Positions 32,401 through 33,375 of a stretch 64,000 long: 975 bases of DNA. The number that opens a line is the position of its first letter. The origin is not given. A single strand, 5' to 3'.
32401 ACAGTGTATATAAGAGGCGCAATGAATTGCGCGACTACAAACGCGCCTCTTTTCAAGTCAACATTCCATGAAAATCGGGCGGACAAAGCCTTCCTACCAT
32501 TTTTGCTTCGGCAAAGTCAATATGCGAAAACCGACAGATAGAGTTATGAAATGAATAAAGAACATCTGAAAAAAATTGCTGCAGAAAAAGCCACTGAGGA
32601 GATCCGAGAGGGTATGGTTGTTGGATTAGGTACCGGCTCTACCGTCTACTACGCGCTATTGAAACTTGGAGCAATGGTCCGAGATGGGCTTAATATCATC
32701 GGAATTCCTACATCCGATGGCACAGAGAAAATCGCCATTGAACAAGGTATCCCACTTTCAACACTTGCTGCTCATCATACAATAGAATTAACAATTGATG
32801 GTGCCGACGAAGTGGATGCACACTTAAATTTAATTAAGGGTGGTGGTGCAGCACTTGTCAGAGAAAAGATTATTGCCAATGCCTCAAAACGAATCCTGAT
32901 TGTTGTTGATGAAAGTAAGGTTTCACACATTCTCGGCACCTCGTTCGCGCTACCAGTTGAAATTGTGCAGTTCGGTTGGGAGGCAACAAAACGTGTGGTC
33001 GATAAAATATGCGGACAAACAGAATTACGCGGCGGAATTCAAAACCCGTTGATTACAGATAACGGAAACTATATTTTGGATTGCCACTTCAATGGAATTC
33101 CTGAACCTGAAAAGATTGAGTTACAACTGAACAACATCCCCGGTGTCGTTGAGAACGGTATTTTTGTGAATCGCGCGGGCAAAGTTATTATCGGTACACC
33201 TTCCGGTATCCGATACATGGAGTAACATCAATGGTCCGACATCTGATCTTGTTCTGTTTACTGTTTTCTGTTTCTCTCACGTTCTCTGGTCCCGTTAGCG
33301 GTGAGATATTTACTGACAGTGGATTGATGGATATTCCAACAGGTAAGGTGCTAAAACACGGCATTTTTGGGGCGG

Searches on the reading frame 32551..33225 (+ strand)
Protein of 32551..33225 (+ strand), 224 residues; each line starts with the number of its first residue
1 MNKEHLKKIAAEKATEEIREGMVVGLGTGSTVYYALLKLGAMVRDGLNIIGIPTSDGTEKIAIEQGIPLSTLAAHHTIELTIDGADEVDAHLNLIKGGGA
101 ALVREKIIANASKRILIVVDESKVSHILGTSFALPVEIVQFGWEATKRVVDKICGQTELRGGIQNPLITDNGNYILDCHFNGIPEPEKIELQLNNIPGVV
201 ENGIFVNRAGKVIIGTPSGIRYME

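Call 9: search_protein_families(library=pfam, proteins=[window:32551-33225:+])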
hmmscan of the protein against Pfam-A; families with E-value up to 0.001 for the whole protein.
window:32551-33225:+ (224 aa): 2 families
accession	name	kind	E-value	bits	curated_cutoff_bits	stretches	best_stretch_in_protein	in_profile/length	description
PF06026.20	Rib_5-P_isom_A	-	1.1e-61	207.9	26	1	51-219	2-173/173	Ribose 5-phosphate isomerase A (phosphoriboisomerase A)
PF00455.28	DeoRC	-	7.2e-05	23.2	31.8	0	6-38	5-37/160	DeoR C terminal sensor domain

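Call 41: find_encoding_contigs(protein=window:32551-33225:+, flank=6000, max_places=6)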
Protein window:32551-33225:+ (224 aa): no gene with exactly this product is on record in the collection.
